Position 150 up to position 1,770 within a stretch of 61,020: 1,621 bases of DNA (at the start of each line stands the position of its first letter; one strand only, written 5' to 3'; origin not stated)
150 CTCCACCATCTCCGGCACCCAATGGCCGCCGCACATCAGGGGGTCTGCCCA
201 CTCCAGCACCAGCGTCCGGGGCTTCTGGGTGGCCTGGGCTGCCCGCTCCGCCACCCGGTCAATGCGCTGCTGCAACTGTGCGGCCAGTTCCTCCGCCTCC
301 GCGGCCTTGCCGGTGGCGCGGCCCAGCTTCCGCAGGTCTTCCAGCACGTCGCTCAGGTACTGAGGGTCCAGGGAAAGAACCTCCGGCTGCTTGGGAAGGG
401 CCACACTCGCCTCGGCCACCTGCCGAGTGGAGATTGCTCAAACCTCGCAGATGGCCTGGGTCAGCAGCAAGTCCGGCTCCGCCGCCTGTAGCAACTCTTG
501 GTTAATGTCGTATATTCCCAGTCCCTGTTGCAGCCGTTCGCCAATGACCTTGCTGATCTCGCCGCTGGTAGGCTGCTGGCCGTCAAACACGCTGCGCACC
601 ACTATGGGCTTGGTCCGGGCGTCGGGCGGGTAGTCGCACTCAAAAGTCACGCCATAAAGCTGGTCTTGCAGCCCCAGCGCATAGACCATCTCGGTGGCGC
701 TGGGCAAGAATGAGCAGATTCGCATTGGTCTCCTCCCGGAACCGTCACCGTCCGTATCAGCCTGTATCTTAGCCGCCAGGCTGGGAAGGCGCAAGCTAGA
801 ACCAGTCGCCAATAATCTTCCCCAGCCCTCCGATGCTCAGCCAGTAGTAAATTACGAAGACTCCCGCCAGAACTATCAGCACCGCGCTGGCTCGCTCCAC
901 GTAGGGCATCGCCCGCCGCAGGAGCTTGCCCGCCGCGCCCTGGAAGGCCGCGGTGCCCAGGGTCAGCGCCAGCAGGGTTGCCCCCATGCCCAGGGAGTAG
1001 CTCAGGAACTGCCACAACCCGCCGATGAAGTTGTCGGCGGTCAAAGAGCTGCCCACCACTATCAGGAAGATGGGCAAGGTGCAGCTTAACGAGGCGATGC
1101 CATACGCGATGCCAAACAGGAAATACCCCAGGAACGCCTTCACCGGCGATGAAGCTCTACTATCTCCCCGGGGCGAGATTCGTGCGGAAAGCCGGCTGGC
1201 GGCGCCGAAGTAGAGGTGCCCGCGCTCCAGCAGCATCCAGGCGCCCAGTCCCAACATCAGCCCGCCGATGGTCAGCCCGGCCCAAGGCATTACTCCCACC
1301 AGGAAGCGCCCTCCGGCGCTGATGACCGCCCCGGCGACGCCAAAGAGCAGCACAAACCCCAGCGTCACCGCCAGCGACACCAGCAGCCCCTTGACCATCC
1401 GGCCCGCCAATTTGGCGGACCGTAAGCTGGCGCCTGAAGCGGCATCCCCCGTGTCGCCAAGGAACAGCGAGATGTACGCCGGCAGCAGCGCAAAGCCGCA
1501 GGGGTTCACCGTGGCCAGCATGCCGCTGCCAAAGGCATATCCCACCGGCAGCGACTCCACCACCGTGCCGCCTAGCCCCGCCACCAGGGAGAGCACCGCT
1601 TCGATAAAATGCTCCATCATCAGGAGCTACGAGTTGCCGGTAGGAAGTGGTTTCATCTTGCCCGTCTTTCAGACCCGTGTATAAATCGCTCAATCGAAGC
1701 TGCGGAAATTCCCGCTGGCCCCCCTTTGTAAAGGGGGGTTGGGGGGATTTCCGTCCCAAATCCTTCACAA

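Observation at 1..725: In-frame TGA on the second Cys of a CxxC motif in a BtuF-like protein, with a SECIS-like hairpin: candidate new selenoprotein next to a CcdA gene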

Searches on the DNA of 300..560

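Call 74: search_rna_families(source=window, start=300, end=560, threshold=evalue, max_evalue=10)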
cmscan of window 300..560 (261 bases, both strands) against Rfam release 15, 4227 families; matches with E-value up to 10: 1.
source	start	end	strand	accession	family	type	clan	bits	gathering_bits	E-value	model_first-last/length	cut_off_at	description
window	375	560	+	RF01877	MIAT_exon5_3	Gene; lncRNA;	-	8.9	90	0.4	1-190/382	3'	Myocardial infarction associated transcript exon 5 conserved region 3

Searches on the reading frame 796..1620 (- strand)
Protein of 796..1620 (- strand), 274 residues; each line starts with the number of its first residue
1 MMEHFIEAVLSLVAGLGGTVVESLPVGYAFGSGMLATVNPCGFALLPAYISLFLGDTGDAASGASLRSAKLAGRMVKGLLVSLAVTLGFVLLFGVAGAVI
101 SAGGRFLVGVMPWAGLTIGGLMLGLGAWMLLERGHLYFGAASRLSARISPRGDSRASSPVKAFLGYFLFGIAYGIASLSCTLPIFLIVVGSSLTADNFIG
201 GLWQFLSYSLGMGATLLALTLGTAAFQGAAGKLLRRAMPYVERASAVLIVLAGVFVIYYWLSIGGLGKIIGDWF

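Call 6: search_protein_families(library=pfam, proteins=[window:796-1620:-])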
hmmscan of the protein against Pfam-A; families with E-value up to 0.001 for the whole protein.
window:796-1620:- (274 aa): 0 families

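Call 7: search_protein_families(library=ncbifam, proteins=[window:796-1620:-])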
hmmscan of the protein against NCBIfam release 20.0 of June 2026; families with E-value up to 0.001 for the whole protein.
window:796-1620:- (274 aa): 0 families

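Call 21: search_protein_families(library=pfam, proteins=[window:796-1620:-], max_evalue=10)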
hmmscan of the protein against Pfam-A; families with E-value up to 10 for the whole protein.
window:796-1620:- (274 aa): 1 family
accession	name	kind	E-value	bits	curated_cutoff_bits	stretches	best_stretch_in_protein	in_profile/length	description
PF04610.19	TrbL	-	7.4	6.7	25.9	1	166-257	120-212/215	TrbL/VirB6 plasmid conjugal transfer protein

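Call 82: find_homologous_proteins(query=window:796-1620:-, max_evalue=0.001)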
Query window:796-1620:- (274 aa): 2716 proteins with E <= 0.001 among 8000 candidates; the best 120 are listed.
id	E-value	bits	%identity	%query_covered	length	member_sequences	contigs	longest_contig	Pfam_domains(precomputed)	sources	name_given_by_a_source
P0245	2.7e-163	560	100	100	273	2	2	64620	-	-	-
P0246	2.4e-137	475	88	100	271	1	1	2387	-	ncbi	-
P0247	2.9e-122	426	79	100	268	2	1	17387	PF02683.23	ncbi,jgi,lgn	jgi:cytochrome c-type biogenesis protein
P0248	2.3e-116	406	78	100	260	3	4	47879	PF02683.23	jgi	jgi:cytochrome c biogenesis protein CcdA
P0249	1.2e-112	394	76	100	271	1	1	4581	PF02683.23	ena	-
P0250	2.2e-110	387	75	100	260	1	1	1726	PF02683.23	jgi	jgi:cytochrome c biogenesis protein CcdA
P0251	8.9e-100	352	70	98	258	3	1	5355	-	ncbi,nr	ncbi:MAG: cytochrome c biogenesis protein CcdA [SAR202 cluster bacterium]|nr:cytochrome c biogenesis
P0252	2.3e-92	327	66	100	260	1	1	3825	-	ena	-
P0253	7.7e-91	322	61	100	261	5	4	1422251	PF02683.23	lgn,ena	-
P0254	4.9e-90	320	61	100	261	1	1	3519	-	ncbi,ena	-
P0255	9.4e-90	319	59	100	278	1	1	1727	PF02683.23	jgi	jgi:cytochrome c biogenesis protein CcdA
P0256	1.0e-89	319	61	100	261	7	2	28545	PF02683.23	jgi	jgi:cytochrome c biogenesis protein CcdA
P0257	2.6e-89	317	61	100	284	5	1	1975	PF02683.23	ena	-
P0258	2.7e-89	317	63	100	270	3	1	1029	-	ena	-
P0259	5.3e-89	316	63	100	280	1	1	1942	-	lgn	-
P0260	1.3e-88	315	60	100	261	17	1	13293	PF02683.23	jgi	jgi:cytochrome c biogenesis protein CcdA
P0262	1.6e-83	298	60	97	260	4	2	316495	PF02683.23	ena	-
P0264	2.9e-80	288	56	100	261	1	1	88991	PF02683.23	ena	-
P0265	4.7e-80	287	58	97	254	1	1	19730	PF02683.23,PF13386.13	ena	-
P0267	1.4e-79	286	57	100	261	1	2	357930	PF02683.23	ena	-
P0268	6.0e-79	283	55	100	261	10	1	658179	PF02683.23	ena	-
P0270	3.0e-77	278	56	100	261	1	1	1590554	PF02683.23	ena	-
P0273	1.4e-75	272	53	100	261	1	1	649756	PF02683.23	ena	-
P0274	4.1e-75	271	53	97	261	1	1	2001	PF02683.23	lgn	-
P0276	5.9e-75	270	53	100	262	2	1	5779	PF02683.23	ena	-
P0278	1.2e-72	263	53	100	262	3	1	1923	PF02683.23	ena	-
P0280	8.9e-72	260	49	98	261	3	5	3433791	PF02683.23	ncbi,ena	-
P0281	1.4e-71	259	53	100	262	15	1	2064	PF02683.23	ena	-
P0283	1.3e-69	253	52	72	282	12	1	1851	PF02683.23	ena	-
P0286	3.7e-68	248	53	71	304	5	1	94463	PF02683.23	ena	-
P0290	8.5e-67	244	51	72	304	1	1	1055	PF02683.23,PF11139.15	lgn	-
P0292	1.0e-66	243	50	72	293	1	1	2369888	PF02683.23,PF11139.15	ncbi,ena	-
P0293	1.6e-66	243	50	72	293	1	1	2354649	PF02683.23,PF11139.15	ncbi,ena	-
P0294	1.7e-66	243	50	74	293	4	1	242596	PF02683.23,PF11139.15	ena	-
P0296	6.2e-66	241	52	95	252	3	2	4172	PF02683.23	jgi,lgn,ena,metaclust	metaclust:\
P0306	2.5e-63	232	51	92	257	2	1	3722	PF02683.23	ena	-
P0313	1.5e-61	226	55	90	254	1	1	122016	PF02683.23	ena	-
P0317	1.2e-60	224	52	90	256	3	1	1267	PF02683.23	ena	-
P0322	2.2e-59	219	53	90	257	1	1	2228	PF02683.23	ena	-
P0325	3.0e-59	219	52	91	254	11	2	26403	PF02683.23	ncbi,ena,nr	ncbi:MAG: cytochrome c biogenesis protein CcdA [SAR324 cluster bacterium]|nr:cytochrome c biogenesis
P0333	9.1e-59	217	53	90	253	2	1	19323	PF02683.23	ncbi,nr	ncbi:MAG: cytochrome c biogenesis protein CcdA [Candidatus Lambdaproteobacteria bacterium]|nr:cytoch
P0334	1.1e-58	217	52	92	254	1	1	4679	PF02683.23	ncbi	-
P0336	1.4e-58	217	50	90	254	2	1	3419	PF02683.23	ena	-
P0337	1.4e-58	217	50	89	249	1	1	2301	PF02683.23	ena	-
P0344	3.7e-58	215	49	92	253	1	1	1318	PF02683.23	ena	-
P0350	8.1e-58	214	50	90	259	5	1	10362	PF02683.23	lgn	-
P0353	1.4e-57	213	49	90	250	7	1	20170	PF02683.23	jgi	-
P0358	2.1e-57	213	49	96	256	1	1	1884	PF02683.23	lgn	-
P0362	3.7e-57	212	48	90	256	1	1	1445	PF02683.23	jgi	-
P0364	4.4e-57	212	51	88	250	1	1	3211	PF02683.23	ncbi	-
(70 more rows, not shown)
